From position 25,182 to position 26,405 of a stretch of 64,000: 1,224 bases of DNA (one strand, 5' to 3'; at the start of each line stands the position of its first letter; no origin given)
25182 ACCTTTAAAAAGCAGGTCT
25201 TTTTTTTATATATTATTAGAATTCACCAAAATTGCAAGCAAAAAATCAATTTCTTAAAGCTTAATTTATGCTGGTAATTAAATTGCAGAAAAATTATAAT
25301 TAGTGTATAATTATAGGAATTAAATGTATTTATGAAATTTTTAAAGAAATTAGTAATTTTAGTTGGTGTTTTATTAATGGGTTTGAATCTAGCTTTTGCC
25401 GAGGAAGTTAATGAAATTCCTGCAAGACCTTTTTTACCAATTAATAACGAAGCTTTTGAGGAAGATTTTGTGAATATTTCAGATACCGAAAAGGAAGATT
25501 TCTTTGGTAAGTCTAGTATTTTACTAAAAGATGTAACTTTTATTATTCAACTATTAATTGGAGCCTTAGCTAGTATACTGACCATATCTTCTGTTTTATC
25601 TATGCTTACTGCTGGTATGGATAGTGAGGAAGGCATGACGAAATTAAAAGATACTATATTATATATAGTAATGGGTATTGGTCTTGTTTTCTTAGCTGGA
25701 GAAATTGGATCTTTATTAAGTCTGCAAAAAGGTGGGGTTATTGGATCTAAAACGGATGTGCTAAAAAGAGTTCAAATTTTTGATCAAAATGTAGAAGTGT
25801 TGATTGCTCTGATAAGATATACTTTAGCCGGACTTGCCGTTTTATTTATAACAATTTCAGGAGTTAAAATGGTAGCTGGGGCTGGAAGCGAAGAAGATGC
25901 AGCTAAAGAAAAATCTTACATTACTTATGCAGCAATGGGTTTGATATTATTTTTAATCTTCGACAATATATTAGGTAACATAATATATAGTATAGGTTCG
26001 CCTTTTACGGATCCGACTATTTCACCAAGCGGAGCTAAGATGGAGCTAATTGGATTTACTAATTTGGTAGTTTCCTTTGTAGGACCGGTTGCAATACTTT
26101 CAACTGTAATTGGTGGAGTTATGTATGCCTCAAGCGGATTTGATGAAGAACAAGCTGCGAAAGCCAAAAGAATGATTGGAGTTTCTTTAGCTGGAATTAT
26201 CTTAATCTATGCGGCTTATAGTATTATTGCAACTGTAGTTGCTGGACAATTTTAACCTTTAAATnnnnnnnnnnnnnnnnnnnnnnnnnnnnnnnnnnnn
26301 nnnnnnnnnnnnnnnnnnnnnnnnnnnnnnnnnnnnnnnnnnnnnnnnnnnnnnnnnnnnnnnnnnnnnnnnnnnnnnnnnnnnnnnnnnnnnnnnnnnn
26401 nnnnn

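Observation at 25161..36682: An 11.5-kb putative surface-appendage locus with pilin-like subunits but no visible secretion machinery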

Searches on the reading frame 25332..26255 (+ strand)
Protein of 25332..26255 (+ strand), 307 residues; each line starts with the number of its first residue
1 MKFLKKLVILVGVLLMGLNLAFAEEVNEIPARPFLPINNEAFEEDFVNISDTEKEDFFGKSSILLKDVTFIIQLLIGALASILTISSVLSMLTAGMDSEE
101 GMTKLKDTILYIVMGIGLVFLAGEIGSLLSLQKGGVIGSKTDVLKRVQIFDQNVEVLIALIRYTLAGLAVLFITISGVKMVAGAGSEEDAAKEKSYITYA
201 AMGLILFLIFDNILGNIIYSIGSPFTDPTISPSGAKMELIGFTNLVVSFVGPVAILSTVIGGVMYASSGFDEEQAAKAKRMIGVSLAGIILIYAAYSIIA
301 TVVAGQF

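Call 3: search_protein_families(library=pfam, proteins=[window:25332-26255:+], max_evalue=0.1)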
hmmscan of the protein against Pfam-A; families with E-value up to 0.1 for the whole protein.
window:25332-26255:+ (307 aa): 2 families
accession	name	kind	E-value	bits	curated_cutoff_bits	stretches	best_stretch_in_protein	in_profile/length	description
PF18895.5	T4SS_pilin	-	8.6e-16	58.2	26.6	3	153-216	11-70/71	Type IV secretion system pilin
PF04956.18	TrbC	-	0.031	14.9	27.9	0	71-128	47-97/98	TrbC/VIRB2 pilin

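Call 16: find_homologous_proteins(query=window:25332-26255:+)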
Query window:25332-26255:+ (307 aa): 15 proteins with E <= 0.001 among 8000 candidates.
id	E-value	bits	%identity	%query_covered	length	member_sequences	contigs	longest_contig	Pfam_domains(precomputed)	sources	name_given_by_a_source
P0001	5.0e-175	599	95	100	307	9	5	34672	PF18895.6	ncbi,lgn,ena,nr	ncbi:hypothetical protein HOJ01_01260 [bacterium]|nr:hypothetical protein [bacterium]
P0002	9.9e-168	575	89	100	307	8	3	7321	PF18895.6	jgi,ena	-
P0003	1.8e-150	518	78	100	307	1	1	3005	PF18895.6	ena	-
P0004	1.7e-147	508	81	95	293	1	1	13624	PF18895.6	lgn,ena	-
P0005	5.2e-147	507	78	100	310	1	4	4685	PF18895.6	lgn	-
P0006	8.8e-124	431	66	98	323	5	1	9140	PF18895.6,PF04956.19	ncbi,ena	-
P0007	3.8e-105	369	59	99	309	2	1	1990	PF18895.6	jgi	-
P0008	3.2e-103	363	57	99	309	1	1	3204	PF18895.6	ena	-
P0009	3.3e-83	297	54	87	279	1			PF18895.6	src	-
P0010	1.4e-41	161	37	77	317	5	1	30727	PF18895.6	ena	-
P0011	2.3e-40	157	32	100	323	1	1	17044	PF18895.6,PF04956.19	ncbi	-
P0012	4.0e-39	153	36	85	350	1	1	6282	PF18895.6,PF04956.19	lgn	-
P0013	2.7e-36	144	35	79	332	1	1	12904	PF18895.6,PF04956.19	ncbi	-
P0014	7.5e-34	136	32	71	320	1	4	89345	PF18895.6,PF19607.5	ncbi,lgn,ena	-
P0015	9.9e-29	119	34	70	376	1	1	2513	PF18895.6,PF04956.19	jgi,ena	-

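Call 17: find_encoding_contigs(protein=P0001, flank=10000, max_places=3)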
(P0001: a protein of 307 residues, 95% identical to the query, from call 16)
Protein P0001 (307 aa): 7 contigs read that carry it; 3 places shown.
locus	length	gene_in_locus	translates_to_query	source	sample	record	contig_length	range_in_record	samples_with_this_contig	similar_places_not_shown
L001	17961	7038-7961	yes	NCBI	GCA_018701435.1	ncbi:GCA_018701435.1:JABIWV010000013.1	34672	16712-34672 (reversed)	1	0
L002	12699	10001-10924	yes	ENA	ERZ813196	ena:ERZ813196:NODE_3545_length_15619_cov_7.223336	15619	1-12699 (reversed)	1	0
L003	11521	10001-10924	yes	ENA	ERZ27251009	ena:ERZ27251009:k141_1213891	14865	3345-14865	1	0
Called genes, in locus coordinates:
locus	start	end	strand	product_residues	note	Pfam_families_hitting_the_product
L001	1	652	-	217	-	PF00763:THF_DHG_CYH, PF02882:THF_DHG_CYH_C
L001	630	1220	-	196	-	PF02223:Thymidylate_kin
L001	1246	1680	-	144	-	PF00692:dUTPase, PF22769:DCD (weak)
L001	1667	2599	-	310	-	PF07136:DUF1385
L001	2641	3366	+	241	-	PF00753:Lactamase_B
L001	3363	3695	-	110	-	-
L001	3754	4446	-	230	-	PF00687:Ribosomal_L1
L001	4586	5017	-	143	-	PF03946:Ribosomal_L11_N, PF00298:Ribosomal_L11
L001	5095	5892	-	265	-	-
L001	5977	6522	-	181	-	PF02357:NusG, PF00467:KOW (weak), PF23284:KOW2_Spt5 (weak)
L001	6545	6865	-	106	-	PF00584:SecE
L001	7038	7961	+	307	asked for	PF18895:T4SS_pilin (weak)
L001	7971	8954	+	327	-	PF18895:T4SS_pilin (weak)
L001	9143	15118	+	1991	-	PF18895:T4SS_pilin (weak), PF22352:K319L-like_PKD (faint), PF18911:PKD_4 (weak), PF00801:PKD (weak), PF18911:PKD_4 (weak)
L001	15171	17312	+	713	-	PF18911:PKD_4, PF22352:K319L-like_PKD (faint), PF00801:PKD (weak), PF18911:PKD_4, PF00801:PKD, PF18911:PKD_4, PF00801:PKD, PF18911:PKD_4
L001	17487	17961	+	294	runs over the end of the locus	-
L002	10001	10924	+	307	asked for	PF18895:T4SS_pilin (weak)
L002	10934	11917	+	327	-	PF18895:T4SS_pilin (faint)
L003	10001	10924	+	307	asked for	PF18895:T4SS_pilin (weak)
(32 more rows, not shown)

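Call 18: find_encoding_contigs(protein=P0014, flank=10000, max_places=3)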
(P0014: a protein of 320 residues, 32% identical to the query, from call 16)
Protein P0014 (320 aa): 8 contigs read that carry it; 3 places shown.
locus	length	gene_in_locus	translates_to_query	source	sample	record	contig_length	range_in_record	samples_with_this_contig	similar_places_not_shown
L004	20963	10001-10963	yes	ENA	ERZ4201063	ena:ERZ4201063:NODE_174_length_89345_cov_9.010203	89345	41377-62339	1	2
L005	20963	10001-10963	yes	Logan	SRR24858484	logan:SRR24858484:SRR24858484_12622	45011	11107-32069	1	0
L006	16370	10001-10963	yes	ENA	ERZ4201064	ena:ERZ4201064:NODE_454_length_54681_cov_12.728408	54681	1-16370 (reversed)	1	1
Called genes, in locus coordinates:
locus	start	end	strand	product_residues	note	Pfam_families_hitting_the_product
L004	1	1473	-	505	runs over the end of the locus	PF13522:GATase_6, PF13537:GATase_7, PF00156:Pribosyltran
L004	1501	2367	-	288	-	PF00763:THF_DHG_CYH, PF02882:THF_DHG_CYH_C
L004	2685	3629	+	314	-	-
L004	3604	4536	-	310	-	PF02518:HATPase_c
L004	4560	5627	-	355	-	PF07136:DUF1385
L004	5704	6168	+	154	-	PF00692:dUTPase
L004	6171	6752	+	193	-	PF02223:Thymidylate_kin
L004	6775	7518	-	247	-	PF00687:Ribosomal_L1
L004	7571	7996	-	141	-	PF03946:Ribosomal_L11_N, PF00298:Ribosomal_L11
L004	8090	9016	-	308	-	-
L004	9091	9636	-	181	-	PF02357:NusG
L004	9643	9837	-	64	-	PF00584:SecE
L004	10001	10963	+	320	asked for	PF19607:DUF6112 (faint), PF18895:T4SS_pilin (weak)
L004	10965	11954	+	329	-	PF18895:T4SS_pilin (weak)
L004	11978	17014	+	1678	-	PF18895:T4SS_pilin (faint), PF05345:He_PIG (faint), PF07495:Y_Y_Y (faint), PF15418:DUF4625 (faint), PF22352:K319L-like_PKD (faint), PF18911:PKD_4 (weak), PF00801:PKD, PF18911:PKD_4, +1 more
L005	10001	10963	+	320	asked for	PF19607:DUF6112 (faint), PF18895:T4SS_pilin (weak)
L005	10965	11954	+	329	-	PF18895:T4SS_pilin (weak)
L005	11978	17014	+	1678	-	PF18895:T4SS_pilin (faint), PF05345:He_PIG (faint), PF07495:Y_Y_Y (faint), PF15418:DUF4625 (faint), PF22352:K319L-like_PKD (faint), PF18911:PKD_4 (weak), PF00801:PKD, PF18911:PKD_4, +1 more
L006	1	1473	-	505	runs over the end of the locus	PF13522:GATase_6, PF13537:GATase_7, PF00156:Pribosyltran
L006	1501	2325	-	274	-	PF00763:THF_DHG_CYH, PF02882:THF_DHG_CYH_C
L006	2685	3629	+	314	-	-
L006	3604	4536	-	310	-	PF02518:HATPase_c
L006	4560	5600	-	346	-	PF07136:DUF1385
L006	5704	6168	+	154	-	PF00692:dUTPase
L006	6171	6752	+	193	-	PF02223:Thymidylate_kin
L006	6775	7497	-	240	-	PF00687:Ribosomal_L1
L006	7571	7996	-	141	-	PF03946:Ribosomal_L11_N, PF00298:Ribosomal_L11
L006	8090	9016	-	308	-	-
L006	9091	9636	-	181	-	PF02357:NusG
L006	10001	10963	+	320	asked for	PF19607:DUF6112 (faint), PF18895:T4SS_pilin (weak)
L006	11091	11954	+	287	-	PF18895:T4SS_pilin (weak)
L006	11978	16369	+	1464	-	?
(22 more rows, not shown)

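Call 19: search_protein_families(library=ncbifam, proteins=[window:25332-26255:+], max_evalue=0.01)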
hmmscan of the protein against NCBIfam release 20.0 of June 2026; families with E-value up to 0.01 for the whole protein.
window:25332-26255:+ (307 aa): 1 family
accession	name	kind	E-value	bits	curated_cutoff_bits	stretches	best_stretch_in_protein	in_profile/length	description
NF045849.1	ICE_MMCAP2_0565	equivalog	0.00077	19.1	40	0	246-301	20-75/80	Mbov_0395 family pilin-like conjugal transfer protein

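Call 29: find_related_loci(query=A1, collection=genome_contigs, flank=10000)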
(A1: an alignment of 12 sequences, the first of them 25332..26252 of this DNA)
Query A1 (307 aa) in genome_contigs; peptide patterns used: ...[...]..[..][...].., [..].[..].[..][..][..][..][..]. (x = any residue, [..] = any of these).
115 stretches matched a pattern; 97 encode a relative of the query (tblastn E <= 1e-3); the best 80 are kept; 80 distinct loci.
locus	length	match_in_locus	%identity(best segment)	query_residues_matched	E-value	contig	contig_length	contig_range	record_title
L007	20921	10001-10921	95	1-307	0e+0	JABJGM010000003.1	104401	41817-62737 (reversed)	MAG: bacterium isolate SI074_bin149 k141_1403701, whole genome shotgun sequence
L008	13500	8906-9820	36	2-306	4e-56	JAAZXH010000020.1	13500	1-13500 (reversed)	MAG: Candidatus Peregrinibacteria bacterium isolate bin120o c_000002033564, whole genome shotgun sequence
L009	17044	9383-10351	32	1-307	5e-49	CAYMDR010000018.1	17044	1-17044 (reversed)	MAG TPA_asm: uncultured Candidatus Peribacteria bacterium isolate SRP278252_co2_54 genome assembly, contig: NODE_6965_le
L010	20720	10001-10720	37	73-307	5e-47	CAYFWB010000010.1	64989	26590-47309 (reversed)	MAG TPA_asm: uncultured Candidatus Peribacteria bacterium isolate ERP107533_co1_137 genome assembly, contig: NODE_111_le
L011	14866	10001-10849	33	31-306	6e-47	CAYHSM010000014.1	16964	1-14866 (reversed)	MAG TPA_asm: uncultured Candidatus Peribacteria bacterium isolate ERP119705_co15_234 genome assembly, contig: NODE_3452_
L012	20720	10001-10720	38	73-307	8e-46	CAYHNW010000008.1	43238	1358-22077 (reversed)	MAG TPA_asm: uncultured Candidatus Peribacteria bacterium isolate ERP119705_co14_518 genome assembly, contig: NODE_529_l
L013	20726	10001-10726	35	72-307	2e-44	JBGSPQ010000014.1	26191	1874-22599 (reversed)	MAG: Candidatus Gracilibacteria bacterium isolate JTS-AC308 k141_682718, whole genome shotgun sequence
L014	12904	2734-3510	35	64-307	3e-43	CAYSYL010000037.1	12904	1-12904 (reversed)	MAG TPA_asm: uncultured Candidatus Peribacteria bacterium isolate SRP257259_co1_27 genome assembly, contig: NODE_6683_le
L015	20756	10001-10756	35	72-307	6e-43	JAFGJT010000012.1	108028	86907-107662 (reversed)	MAG: Candidatus Peregrinibacteria bacterium isolate Zod_Metabat.293 k87_8166197, whole genome shotgun sequence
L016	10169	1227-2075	31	35-307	1e-42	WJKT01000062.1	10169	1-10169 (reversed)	MAG: Candidatus Peregrinibacteria bacterium isolate Bin_387 k141_2960023, whole genome shotgun sequence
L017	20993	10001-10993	33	1-307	1e-41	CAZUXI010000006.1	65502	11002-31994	MAG TPA_asm: uncultured Candidatus Peribacteria bacterium isolate SRP296810_co1_153 genome assembly, contig: NODE_353_le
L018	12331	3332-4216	30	13-307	5e-42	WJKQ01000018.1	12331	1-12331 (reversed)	MAG: Candidatus Peregrinibacteria bacterium isolate Bin_503 k141_719008, whole genome shotgun sequence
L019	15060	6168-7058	29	29-307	3e-41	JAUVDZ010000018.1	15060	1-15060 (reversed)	MAG: Candidatus Peregrinibacteria bacterium isolate CSMAG_310 CSMAG_310_k141_3112699_length_15060_cov_5.9926, whole geno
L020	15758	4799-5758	32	1-307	6e-41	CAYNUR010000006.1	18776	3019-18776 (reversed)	MAG TPA_asm: uncultured Candidatus Peribacteria bacterium isolate binchicken_co237_21 genome assembly, contig: NODE_1461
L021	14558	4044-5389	34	98-305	6e-41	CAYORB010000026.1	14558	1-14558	MAG TPA_asm: uncultured Candidatus Peribacteria bacterium isolate SRP077602_co5_415 genome assembly, contig: NODE_19020_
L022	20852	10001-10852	30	34-307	2e-40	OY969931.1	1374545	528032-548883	MAG: uncultured bacterium isolate MFD02416.bin.c.2 genome assembly, chromosome: 1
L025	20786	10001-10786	33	72-307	3e-40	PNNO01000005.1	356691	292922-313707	MAG: bacterium isolate SW.3.65 SW_1000002_356691, whole genome shotgun sequence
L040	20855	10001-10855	31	45-306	9e-38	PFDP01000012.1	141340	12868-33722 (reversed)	MAG: Candidatus Peregrinibacteria bacterium CG10_big_fil_rev_8_21_14_0_10_36_19 CG10_8_21_14_0.10_scaffold_88_c, whole g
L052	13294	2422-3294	29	25-307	7e-36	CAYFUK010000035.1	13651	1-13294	MAG TPA_asm: uncultured Candidatus Peribacteria bacterium isolate ERP107533_co1_54 genome assembly, contig: NODE_4112_le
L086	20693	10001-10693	32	98-307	5e-29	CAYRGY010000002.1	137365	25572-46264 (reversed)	MAG TPA_asm: uncultured Candidatus Peribacteria bacterium isolate SRP141376_co5_381 genome assembly, contig: NODE_200_le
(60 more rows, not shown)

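Call 34: search_protein_families(library=pfam, proteins=[L025:7371-9680:+, L015:7525-9735:+, L022:7684-9759:+, L052:129-2231:+, L019:3142-5952:+, L015:5982-7373:+, L013:18674-20726:+, L015:18515-20659:+, L040:18864-20855:+, L022:18886-20852:+], max_evalue=0.001)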
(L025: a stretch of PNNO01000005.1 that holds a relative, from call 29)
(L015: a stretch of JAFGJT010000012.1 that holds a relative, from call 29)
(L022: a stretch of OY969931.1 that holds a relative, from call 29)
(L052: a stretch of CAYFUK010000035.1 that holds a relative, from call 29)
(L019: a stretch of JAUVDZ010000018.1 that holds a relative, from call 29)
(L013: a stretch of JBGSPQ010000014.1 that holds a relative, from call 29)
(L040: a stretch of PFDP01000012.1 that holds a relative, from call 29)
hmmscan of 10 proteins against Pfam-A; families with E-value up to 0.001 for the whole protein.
L025:7371-9680:+ (769 aa): 0 families

L015:7525-9735:+ (736 aa): 0 families

L022:7684-9759:+ (691 aa): 0 families

L052:129-2231:+ (700 aa): 0 families

L019:3142-5952:+ (936 aa): 0 families

L015:5982-7373:+ (463 aa): 0 families

L013:18674-20726:+ (684 aa): 1 family
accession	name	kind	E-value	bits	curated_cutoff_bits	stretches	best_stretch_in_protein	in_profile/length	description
PF25478.1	EGF_Mua-3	-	0.00046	20.6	27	0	628-662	8-40/48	Transmembrane cell adhesion receptor mua-3-like, EGF-like domain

L015:18515-20659:+ (714 aa): 0 families

L040:18864-20855:+ (664 aa): 0 families

L022:18886-20852:+ (655 aa): 0 families

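Call 51: find_homologous_proteins(query=A1, max_evalue=0.00001)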
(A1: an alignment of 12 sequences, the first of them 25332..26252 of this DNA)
Query A1 (12 sequences) (307 aa, profile of the alignment): 65 proteins with E <= 0.00001 among 8000 candidates.
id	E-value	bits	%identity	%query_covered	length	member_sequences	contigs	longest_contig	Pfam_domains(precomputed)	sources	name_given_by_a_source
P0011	4.5e-132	458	32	100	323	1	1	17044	PF18895.6,PF04956.19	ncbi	-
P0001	4.5e-129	449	95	100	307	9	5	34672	PF18895.6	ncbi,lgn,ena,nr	ncbi:hypothetical protein HOJ01_01260 [bacterium]|nr:hypothetical protein [bacterium]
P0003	1.3e-128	447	78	100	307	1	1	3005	PF18895.6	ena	-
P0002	1.6e-128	447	89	100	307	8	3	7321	PF18895.6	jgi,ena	-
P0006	2.5e-128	446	66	98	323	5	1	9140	PF18895.6,PF04956.19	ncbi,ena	-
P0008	8.3e-127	441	57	99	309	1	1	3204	PF18895.6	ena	-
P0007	1.3e-126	440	59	99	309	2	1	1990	PF18895.6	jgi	-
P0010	8.2e-126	438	37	77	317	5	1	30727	PF18895.6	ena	-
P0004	1.0e-123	431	81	95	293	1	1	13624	PF18895.6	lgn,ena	-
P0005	8.0e-120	418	78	100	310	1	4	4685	PF18895.6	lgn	-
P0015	6.9e-118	412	34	70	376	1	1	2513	PF18895.6,PF04956.19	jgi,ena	-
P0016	2.8e-113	397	33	83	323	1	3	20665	PF18895.6,PF04956.19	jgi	jgi:hypothetical protein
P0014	2.9e-107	377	32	71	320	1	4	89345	PF18895.6,PF19607.5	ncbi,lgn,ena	-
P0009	3.8e-101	357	54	87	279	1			PF18895.6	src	-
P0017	4.1e-97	344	29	100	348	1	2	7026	PF18895.6,PF04956.19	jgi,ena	-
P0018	6.0e-97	343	32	89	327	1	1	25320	PF18895.6,PF19607.5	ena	-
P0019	1.0e-96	342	33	71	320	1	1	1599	PF18895.6,PF19607.5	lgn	-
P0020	1.3e-96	342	31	89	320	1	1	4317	PF18895.6,PF19607.5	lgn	-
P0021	6.7e-95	336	32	77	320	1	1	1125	PF18895.6,PF19607.5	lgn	-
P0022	2.4e-94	334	31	71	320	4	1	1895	PF18895.6,PF19607.5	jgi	jgi:cytochrome bd-type quinol oxidase subunit 2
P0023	2.7e-94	334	31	77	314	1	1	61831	PF18895.6,PF19607.5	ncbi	ncbi:MAG: pilin [Candidatus Peregrinibacteria bacterium]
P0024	1.2e-93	332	34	90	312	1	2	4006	PF18895.6,PF19607.5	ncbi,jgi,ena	-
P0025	4.0e-93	330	31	76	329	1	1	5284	PF18895.6,PF19607.5,PF04956.19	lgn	-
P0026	4.1e-93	330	31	76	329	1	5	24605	PF18895.6,PF19607.5,PF04956.19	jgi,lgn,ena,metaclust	metaclust:\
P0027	1.4e-92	329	32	77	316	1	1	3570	PF18895.6,PF19607.5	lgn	-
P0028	1.5e-91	325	35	71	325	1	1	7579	PF18895.6,PF19607.5,PF04956.19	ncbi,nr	ncbi:hypothetical protein HY605_03560 [Candidatus Peregrinibacteria bacterium]|nr:hypothetical prote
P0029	3.4e-91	324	36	77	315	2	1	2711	PF18895.6,PF04956.19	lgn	-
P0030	5.9e-91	323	32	71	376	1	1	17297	PF18895.6,PF19607.5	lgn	-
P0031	8.0e-91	323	34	71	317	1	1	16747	PF18895.6,PF19607.5,PF04956.19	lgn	-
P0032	1.1e-90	322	31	90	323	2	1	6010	PF18895.6,PF19607.5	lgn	-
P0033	1.0e-89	319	30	96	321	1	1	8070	PF18895.6,PF19607.5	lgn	-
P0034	2.7e-89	318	31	98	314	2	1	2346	PF18895.6,PF19607.5,PF04956.19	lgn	-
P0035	4.2e-89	317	34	68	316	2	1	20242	PF18895.6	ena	-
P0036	8.2e-89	316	31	91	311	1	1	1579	PF18895.6,PF19607.5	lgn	-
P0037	1.6e-88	315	31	68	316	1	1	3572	PF18895.6,PF19607.5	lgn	-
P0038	1.9e-88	315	33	75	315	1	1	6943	PF18895.6,PF19607.5,PF04956.19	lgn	-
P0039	6.7e-88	313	34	68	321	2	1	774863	PF18895.6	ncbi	-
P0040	1.6e-87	312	29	100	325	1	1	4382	PF18895.6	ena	-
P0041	2.2e-87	312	31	88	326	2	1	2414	PF18895.6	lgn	-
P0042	2.4e-87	311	28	93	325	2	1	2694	PF18895.6,PF19607.5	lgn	-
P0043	2.5e-87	311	29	75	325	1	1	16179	PF18895.6,PF19607.5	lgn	-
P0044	3.6e-87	311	29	76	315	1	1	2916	PF18895.6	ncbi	-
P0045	4.1e-87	311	30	68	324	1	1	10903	PF18895.6,PF19607.5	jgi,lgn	jgi:hypothetical protein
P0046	7.7e-87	310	31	70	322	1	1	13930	PF18895.6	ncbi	-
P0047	1.3e-86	309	28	100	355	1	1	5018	PF18895.6,PF19607.5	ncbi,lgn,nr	ncbi:hypothetical protein HZA40_01290 [Candidatus Peregrinibacteria bacterium]|nr:hypothetical prote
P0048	2.0e-86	308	28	75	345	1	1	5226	PF18895.6,PF19607.5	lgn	-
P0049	3.1e-86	308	31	71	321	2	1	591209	PF18895.6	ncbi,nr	ncbi:MAG: pilin [Candidatus Peregrinibacteria bacterium]|nr:pilin [Candidatus Peregrinibacteria bact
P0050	4.3e-86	307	29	99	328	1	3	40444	PF18895.6,PF19607.5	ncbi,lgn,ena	ncbi:MAG: pilin [Patescibacteria group bacterium]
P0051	9.4e-86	306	36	77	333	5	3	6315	PF18895.6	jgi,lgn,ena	jgi:hypothetical protein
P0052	2.6e-85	305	33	70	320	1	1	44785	PF18895.6,PF04956.19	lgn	-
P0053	3.5e-85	304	31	71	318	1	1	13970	PF18895.6,PF04956.19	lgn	-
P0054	2.7e-84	301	28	88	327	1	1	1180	PF18895.6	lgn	-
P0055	4.5e-83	297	31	82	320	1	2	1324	PF18895.6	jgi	-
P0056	5.5e-83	297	38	73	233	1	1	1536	PF18895.6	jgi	jgi:hypothetical protein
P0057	4.2e-82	294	31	100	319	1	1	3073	PF18895.6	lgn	-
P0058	2.2e-81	292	31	87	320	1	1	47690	PF18895.6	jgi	jgi:hypothetical protein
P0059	5.0e-81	291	30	90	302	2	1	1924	PF18895.6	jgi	jgi:hypothetical protein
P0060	1.9e-80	289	26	89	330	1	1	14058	PF18895.6,PF19607.5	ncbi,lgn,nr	ncbi:hypothetical protein HZC20_03110 [Candidatus Peregrinibacteria bacterium]|nr:hypothetical prote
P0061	2.0e-80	289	30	100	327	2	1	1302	PF18895.6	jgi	-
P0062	1.1e-79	286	25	90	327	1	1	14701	PF18895.6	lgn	-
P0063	1.9e-79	285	31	69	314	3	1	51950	PF18895.6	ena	-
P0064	6.2e-79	284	30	69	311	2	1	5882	PF18895.6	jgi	jgi:hypothetical protein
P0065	7.5e-79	284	37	77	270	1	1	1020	PF18895.6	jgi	jgi:hypothetical protein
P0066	3.2e-77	278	32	70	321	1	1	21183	PF18895.6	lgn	-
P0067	9.3e-71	257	30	86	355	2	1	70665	PF18895.6,PF04956.19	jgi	jgi:hypothetical protein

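Call 59: search_solved_structures(query=A2, max_evalue=10, show_alignments=2)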
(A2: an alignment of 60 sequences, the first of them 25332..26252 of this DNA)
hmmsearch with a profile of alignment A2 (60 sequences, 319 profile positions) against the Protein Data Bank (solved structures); distinct sequences matched with E-value up to 10: 0.

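Call 60: predict_structure(alignment_id=A2)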
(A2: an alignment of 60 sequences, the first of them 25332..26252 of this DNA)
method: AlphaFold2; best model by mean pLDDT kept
length: 307 residues; sequences in the alignment: 60
mean_pLDDT: 69.0   pTM: 0.32
mean pLDDT of the five models: 69.0, 65.9, 62.6, 61.5, 58.2
residues with pLDDT >= 90: 23; 70-90: 149; 50-70: 78; < 50: 57
segments of 3 or more residues with pLDDT < 50: 30-38, 41-44, 46-52, 134-138, 146-150, 216-231
pLDDT, mean of each block of 10 residues (from residue 1): 85 84 54 44 45 50 66 79 82 75 78 77 63 50 45 57 79 86 76 87 79 50 37 58 68 81 88 91 90 76 54
secondary structure, 60 per line:
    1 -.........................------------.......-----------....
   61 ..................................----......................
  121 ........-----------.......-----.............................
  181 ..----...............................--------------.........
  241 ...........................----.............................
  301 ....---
elements in order: H2-26 H39-45 H57-94 H99-128 H140-146 H152-182 H187-217 H232-267 H272-304
